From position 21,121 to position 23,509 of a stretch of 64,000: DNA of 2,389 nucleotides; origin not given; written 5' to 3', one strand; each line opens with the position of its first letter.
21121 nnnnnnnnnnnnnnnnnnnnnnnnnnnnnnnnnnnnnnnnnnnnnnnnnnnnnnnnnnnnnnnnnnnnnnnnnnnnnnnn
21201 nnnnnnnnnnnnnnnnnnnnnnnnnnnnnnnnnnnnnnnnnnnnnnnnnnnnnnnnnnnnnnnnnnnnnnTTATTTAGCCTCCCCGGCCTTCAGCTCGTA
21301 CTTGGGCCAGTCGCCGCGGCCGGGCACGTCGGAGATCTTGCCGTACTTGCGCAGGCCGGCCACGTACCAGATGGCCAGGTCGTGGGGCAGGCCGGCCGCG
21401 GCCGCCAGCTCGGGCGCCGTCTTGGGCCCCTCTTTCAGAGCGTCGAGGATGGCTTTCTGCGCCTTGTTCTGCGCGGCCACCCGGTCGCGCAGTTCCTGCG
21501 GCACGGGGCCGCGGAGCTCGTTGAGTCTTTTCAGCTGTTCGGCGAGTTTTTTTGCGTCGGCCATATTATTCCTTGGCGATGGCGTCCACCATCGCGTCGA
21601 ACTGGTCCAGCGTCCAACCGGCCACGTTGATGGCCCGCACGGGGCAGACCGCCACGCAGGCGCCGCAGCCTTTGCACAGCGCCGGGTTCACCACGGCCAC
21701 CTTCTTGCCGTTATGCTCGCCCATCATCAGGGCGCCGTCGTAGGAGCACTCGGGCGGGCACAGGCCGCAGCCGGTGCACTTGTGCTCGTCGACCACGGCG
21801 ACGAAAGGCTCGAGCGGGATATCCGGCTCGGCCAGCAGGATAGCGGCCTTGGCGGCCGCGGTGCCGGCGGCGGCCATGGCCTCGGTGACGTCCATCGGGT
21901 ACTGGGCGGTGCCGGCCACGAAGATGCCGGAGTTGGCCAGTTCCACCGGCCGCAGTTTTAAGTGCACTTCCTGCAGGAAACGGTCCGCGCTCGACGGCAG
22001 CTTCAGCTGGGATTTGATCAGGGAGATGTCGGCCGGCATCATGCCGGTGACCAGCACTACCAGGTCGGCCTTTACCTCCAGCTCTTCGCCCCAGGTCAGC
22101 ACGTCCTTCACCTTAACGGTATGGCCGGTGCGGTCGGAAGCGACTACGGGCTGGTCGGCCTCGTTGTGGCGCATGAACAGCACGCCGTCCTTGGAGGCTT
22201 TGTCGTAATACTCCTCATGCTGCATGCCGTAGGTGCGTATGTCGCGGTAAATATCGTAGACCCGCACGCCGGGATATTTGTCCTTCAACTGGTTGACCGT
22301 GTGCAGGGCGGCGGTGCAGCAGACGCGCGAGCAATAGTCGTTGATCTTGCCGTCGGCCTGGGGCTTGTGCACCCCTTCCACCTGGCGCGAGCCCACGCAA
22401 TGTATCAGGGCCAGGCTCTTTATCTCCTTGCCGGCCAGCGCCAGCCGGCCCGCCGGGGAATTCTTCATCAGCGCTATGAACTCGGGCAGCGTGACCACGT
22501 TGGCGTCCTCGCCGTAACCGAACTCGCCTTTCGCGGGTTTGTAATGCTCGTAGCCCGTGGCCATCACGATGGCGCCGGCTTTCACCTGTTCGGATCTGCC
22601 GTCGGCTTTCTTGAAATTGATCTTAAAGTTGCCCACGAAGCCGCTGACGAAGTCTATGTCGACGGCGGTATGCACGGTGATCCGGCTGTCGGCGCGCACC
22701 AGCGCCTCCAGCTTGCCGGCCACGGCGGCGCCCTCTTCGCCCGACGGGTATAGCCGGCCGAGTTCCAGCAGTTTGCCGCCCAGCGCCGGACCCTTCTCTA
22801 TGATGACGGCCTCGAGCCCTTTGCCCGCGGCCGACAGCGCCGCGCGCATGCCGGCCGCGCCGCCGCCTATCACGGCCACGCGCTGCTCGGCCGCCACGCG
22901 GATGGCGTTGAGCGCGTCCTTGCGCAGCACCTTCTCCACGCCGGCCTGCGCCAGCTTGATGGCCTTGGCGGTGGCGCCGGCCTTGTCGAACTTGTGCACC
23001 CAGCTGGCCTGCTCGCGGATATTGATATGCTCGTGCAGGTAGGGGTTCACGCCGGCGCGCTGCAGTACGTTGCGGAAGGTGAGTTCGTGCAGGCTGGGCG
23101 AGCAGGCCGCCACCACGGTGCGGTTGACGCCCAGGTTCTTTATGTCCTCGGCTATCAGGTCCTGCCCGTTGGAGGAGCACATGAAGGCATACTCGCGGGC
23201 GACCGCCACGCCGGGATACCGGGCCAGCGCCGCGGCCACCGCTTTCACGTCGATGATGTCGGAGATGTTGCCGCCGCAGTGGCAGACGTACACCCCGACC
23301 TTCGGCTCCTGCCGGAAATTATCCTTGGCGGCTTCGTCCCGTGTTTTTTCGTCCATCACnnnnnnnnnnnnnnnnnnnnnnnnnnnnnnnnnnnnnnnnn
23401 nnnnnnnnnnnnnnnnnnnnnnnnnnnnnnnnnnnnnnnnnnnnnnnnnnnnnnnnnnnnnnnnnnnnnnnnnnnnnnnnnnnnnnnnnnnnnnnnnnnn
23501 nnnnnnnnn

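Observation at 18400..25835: Ten-gene operon linking a Qmo/Hdr-type membrane redox complex to sulfur-carrier proteins and an outer-membrane channel, with no AprAB/Sat/Dsr partner in view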

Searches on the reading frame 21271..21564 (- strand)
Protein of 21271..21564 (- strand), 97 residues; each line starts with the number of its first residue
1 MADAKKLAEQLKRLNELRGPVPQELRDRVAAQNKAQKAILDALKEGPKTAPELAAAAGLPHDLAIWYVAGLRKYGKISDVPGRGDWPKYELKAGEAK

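Call 3: search_protein_families(library=pfam, proteins=[window:21271-21564:-], max_evalue=0.01)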
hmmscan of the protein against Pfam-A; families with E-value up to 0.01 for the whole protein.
window:21271-21564:- (97 aa): 1 family
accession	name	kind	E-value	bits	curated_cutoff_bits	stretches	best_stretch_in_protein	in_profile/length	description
PF12840.13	HTH_20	-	0.0035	17.7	27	0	34-61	4-32/51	Helix-turn-helix domain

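Call 4: search_protein_families(library=ncbifam, proteins=[window:21271-21564:-], max_evalue=0.01)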
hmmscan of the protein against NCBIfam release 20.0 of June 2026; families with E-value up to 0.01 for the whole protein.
window:21271-21564:- (97 aa): 0 families

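Call 31: find_homologous_proteins(query=window:21271-21564:-, max_evalue=0.001)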
Query window:21271-21564:- (97 aa): 67 proteins with E <= 0.001 among 76 candidates.
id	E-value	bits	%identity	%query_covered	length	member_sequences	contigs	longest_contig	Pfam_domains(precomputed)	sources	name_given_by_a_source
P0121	6.0e-54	198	97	100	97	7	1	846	-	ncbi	-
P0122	3.0e-51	190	93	100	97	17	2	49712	-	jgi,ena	-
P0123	1.2e-50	188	92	100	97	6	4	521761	-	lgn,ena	-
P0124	4.8e-49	182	90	100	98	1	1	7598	PF12840.14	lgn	-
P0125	4.4e-48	179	88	100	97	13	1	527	-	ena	-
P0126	1.2e-47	178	89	100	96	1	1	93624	-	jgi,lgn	jgi:predicted Rossmann fold nucleotide-binding protein DprA/Smf involved in DNA uptake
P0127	1.3e-47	178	86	100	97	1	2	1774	-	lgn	-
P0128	1.4e-47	178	89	100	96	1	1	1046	-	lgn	-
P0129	2.1e-47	177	87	100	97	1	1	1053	-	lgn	-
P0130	2.4e-47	177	86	100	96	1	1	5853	-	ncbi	-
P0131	4.9e-47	176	86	100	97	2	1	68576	PF12840.14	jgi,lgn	jgi:predicted Rossmann fold nucleotide-binding protein DprA/Smf involved in DNA uptake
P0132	8.6e-47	175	85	100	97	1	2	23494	-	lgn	-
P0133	1.2e-46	175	88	100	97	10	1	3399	-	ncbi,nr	ncbi:MAG: hypothetical protein PHV36_15110 [Elusimicrobiales bacterium]|nr:hypothetical protein [Elu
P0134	2.4e-46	174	86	100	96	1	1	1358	-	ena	-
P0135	3.6e-46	173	87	100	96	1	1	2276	-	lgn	-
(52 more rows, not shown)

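Call 46: predict_structure(alignment_id=A2)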
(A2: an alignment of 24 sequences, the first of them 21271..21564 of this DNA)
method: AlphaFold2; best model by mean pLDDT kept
length: 97 residues; sequences in the alignment: 24
mean_pLDDT: 83.9   pTM: 0.66
mean pLDDT of the five models: 83.9, 81.1, 78.3, 77.4, 76.5
residues with pLDDT >= 90: 26; 70-90: 62; 50-70: 7; < 50: 2
segments of 3 or more residues with pLDDT < 50: none
pLDDT, mean of each block of 10 residues (from residue 1): 75 83 87 90 90 91 90 88 79 61
secondary structure, 60 per line:
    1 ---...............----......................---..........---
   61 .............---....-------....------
elements in order: H4-18 H23-44 H50-57 H61-73 E77-80 E88-91
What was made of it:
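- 21271..21564 (-): p97, a small cysteine-free winged-helix protein. It is translationally coupled between HdrA-like 2 and QmoC-like and is a hallmark of the cluster. Call 46: AF2 pLDDT 84.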

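Call 51: fold_search(model_id=the predicted structure, library=pdb)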
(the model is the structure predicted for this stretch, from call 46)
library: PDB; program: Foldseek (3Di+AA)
matches with E <= 10: 1867; with E <= 0.001: 12
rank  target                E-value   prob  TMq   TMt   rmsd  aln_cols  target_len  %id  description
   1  2kko_MODEL_1_A        1.2e-04  1.00  0.56  0.51   7.6        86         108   23  Solution NMR structure of the homodimeric winged helix-turn-helix DNA-binding domain (fragment 1-100) Mb0332 f (released 2009-08-11)
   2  4omz_B                2.3e-04  1.00  0.56  0.56   7.4        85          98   16  Crystal Structure of NolR from Sinorhizobium fredii (released 2014-04-16)
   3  6o8k                  5.7e-04  1.00  0.56  0.58   7.4        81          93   23  Crystal Structure of apo and reduced Sulfide-responsive transcriptional repressor (SqrR) from Rhodobacter capsulatus. (released 2020-04-01)
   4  4yif_B                5.7e-04  1.00  0.53  0.37  10.0       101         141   17  Crystal structure of Rv0880 (released 2015-06-10)
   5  8qkf_A                6.1e-04  1.00  0.51  0.50   7.7        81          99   22  SmtB protein of Mycobacterium smegmatis (released 2024-09-25)
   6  5jls                  6.1e-04  1.00  0.58  0.43  10.8       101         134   18  Crystal Structure of Adhesin competence repressor (AdcR) from Streptococcus pyogenes (C-terminally His tagged) (released 2017-05-03)
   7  3gfj                  6.5e-04  1.00  0.59  0.42   9.9        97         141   20  Crystal structure of the ST1710 mutant (R89A) protein (released 2009-08-25)
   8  3gw2                  6.9e-04  1.00  0.54  0.57   6.1        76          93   29  Crystal structure of possible transcriptional regulatory protein (fragment 1-100) from Mycobacterium bovis. Northeast St (released 2009-04-21)
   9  4kmf_A                7.4e-04  1.00  0.56  0.85   1.8        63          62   19  Crystal structure of Zalpha domain from Carassius auratus PKZ in complex with Z-DNA (released 2013-07-03)
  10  6cdb_B                7.9e-04  1.00  0.56  0.57   7.1        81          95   14  Crystal Structure of V66L CzrA in the Zn(II)bound state (released 2018-07-11)
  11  4yif_C                8.4e-04  1.00  0.58  0.42  11.1        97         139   18  Crystal structure of Rv0880 (released 2015-06-10)
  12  1r23_A                9.0e-04  1.00  0.55  0.51   7.5        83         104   17  Crystal structure of the cyanobacterial metallothionein repressor SmtB in the Zn1-form (one Zn(II) per dimer) (released 2004-05-18)
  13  3gfl                  1.2e-03  1.00  0.59  0.42   9.8        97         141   21  Crystal structure of the ST1710 mutant (R90A) protein (released 2009-08-25)
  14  2gxg                  1.2e-03  1.00  0.57  0.40   9.8        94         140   21  Crystal structure of EmrR homolog from hyperthermophilic archaea Sulfolobus tokodaii strain7 (released 2007-03-20)
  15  5yi0_A                1.2e-03  1.00  0.59  0.40  10.3       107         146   14  Structure of Lactococcus lactis ZitR, C30AH42A mutant (released 2017-12-06)
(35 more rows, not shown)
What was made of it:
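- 21271..21564 (-): Call 51: weak ArsR/MarR/Zalpha-like winged-helix matches.
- Tried and rejected: Foldseek of p97 (call 51).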

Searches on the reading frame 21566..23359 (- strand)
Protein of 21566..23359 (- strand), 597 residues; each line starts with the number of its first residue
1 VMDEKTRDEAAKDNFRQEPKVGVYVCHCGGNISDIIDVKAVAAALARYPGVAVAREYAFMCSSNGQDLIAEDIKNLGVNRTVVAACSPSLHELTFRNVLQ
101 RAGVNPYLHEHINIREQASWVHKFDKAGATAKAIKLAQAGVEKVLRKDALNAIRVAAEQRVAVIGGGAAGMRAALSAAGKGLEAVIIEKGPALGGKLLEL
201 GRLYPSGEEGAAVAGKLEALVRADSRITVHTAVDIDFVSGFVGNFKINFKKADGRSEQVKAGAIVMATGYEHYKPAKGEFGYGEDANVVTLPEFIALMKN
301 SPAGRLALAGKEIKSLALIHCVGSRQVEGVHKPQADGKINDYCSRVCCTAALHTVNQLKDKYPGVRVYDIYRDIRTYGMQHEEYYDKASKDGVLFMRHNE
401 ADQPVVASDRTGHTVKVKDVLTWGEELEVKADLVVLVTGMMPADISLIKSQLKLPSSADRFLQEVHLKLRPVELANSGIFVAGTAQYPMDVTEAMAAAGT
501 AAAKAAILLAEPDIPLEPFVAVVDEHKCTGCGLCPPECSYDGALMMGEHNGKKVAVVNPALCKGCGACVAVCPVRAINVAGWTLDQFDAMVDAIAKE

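Call 3: search_protein_families(library=pfam, proteins=[window:21566-23359:-], max_evalue=0.01)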
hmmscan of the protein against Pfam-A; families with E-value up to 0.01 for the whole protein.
window:21566-23359:- (597 aa): 19 families
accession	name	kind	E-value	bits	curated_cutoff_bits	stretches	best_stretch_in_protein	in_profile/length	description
PF07992.20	Pyr_redox_2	-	2.5e-12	47.3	26.1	1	160-279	2-119/291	Pyridine nucleotide-disulphide oxidoreductase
PF14697.11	Fer4_21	-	1.3e-08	35.3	35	1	521-578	1-58/59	4Fe-4S dicluster domain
PF12838.12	Fer4_7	-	1.9e-08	35.1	27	1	527-576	1-52/52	4Fe-4S dicluster domain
PF00037.32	Fer4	-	1e-07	31.9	21.1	1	556-577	2-23/24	4Fe-4S binding domain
PF12837.12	Fer4_6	-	1.9e-07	31.1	25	2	554-577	1-24/24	4Fe-4S binding domain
PF13237.11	Fer4_10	-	3.1e-07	30.6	25.5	2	522-573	3-53/53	4Fe-4S dicluster domain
PF00890.30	FAD_binding_2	-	1e-06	28.6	20.4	1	161-196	2-37/414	FAD binding domain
PF12831.13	FAD_oxidored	-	1.7e-06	28.1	27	1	161-200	2-41/416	FAD dependent oxidoreductase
PF03486.20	HI0933_like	-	1.7e-06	28.1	50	1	160-201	2-43/244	HI0933-like protein Rossmann domain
PF13187.11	Fer4_9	-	5.3e-06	26.8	27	1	527-577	1-52/52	4Fe-4S dicluster domain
PF12797.12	Fer4_2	-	2.2e-05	24.6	24.5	1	556-574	4-22/22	4Fe-4S binding domain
PF25160.1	LdpA_Fe-S-bd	-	5.9e-05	23.2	27.6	1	557-581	23-47/49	LdpA Fe-S cluster-binding domain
PF13484.11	Fer4_16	-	0.00028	22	30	1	562-579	2-19/66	4Fe-4S double cluster binding domain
PF13450.12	NAD_binding_8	-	0.00039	21.1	21.9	1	163-196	1-34/68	NAD(P)-binding Rossmann-like domain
PF13738.12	Pyr_redox_3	-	0.00086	19.1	30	0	163-192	2-31/305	Pyridine nucleotide-disulphide oxidoreductase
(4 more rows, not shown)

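Call 4: search_protein_families(library=ncbifam, proteins=[window:21566-23359:-], max_evalue=0.01)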
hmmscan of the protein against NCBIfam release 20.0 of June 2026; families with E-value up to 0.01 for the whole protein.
window:21566-23359:- (597 aa): 103 families (the best 25 are shown)
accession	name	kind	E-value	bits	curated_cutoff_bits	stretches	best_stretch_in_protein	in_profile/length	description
NF040770.1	hetero_SS_HdrA2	exception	1.8e-143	479.4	1100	2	248-596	306-642/777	CoB-CoM heterodisulfide reductase HdrA2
NF041778.1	hetero_SS_HdrA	equivalog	5.8e-117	391.5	1400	2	248-597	316-653/771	ferredoxin:CoB-CoM heterodisulfide reductase subunit HdrA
NF041891.1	hdrA_Methbact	equivalog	3.1e-112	376.2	1300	2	256-596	310-637/762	ferredoxin:CoB-CoM heterodisulfide reductase subunit HdrA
TIGR01944.1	rnfB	subfamily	3.9e-09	36.3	68.7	1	516-581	103-164/190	RnfABCDGE type electron transport complex subunit B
TIGR03997.1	mycofact_OYE_2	equivalog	2.1e-08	33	793.15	1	139-235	363-448/645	mycofactocin system FadH/OYE family oxidoreductase 2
NF041087.1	bile_acid_BaiCD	equivalog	3.2e-08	32.2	825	1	150-239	372-461/642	bile acid Fe-S flavoenzyme BaiCD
NF009410.0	PRK12771.1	subfamily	6e-08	31.7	516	1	151-197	131-177/566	NAD(P)-binding protein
NF005415.0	PRK06991.1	equivalog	1.1e-07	31.8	281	1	515-584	66-139/284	electron transport complex subunit RsxB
NF004541.0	PRK05888.2-2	equivalog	1.1e-07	31.8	217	1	526-578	61-112/168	NADH-quinone oxidoreductase subunit NuoI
TIGR02179.1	PorD_KorD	subfamily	2.2e-07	30.9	60.05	1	521-579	20-74/78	2-oxoacid:acceptor oxidoreductase, delta subunit, pyruvate/2-ketoisovalerate family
TIGR02700.1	flavo_MJ0208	hypoth_equivalog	2.7e-07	30.1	251.35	1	491-578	111-195/234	dihydromethanopterin reductase (acceptor)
NF053717.1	VnlPnlRedVprA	equivalog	2.7e-07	29.8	600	1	160-196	8-44/481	vinyl phenol reductase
NF005882.1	PRK07843.1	equivalog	2.8e-07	29.3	788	1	161-196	4-39/547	3-oxosteroid 1-dehydrogenase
NF045790.1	OxalOxreddelta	equivalog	4.6e-07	29.3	230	1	521-578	255-307/316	oxalate oxidoreductase subunit delta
TIGR01292.1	TRX_reduct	equivalog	8.1e-07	28.1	343.45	1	160-273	2-113/300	thioredoxin-disulfide reductase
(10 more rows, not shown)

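Call 16: search_solved_structures(query=window:21566-23359:-, max_evalue=0.00001)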
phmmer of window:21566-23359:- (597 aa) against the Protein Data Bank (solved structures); distinct sequences matched with E-value up to 0.00001: 11.
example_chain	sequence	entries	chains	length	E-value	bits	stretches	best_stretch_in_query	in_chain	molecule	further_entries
8rvu_a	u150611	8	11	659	4.8e-120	405.6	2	258-595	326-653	H(2):CoB-CoM heterodisulfide,ferredoxin reductase subunit A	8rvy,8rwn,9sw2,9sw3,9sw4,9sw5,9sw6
8rvv_A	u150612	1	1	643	3e-118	399.6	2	257-593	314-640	H(2):CoB-CoM heterodisulfide,ferredoxin reductase subunit A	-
5odc_A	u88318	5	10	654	7.5e-116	391.7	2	258-578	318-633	Heterodisulfide reductase, subunit A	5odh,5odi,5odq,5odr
7bkb_A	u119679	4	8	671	1.9e-102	347.5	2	258-594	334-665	CoB--CoM heterodisulfide reductase iron-sulfur subunit A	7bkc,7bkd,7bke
9sfi_A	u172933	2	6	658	4.6e-102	346.2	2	258-594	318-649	CoB--CoM heterodisulfide reductase iron-sulfur subunit A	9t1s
6tjr_A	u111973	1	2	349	3e-31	112.4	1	161-510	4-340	Fumarate reductase/succinate dehydrogenase flavoprotein domain protein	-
9sw6_G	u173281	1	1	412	1.8e-08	37.2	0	527-582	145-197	Polyferredoxin protein MvhB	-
9sfi_O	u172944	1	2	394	4.6e-08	35.9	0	527-581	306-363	Ferredoxin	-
9sw6_H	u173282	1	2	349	1.2e-06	31.2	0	522-579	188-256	Tungsten formylmethanofuran dehydrogenase, subunit F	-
5t5i_F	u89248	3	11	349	2.6e-06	30.1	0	520-577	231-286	Tungsten formylmethanofuran dehydrogenase subunit fwdF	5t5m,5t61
9sfi_U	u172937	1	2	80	4.1e-06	29.4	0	539-579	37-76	4Fe-4S binding protein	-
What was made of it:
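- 21566..23359 (-): HdrA-like flavoprotein 2 (QmoB position), 597 aa. It has the HdrA N-terminal cluster domain, an FAD domain without the inserted ferredoxin, and a C-terminal 2x[4Fe-4S] ferredoxin domain. No MvhD is fused. Call 16: HdrA 8rvu, E = 5e-120.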
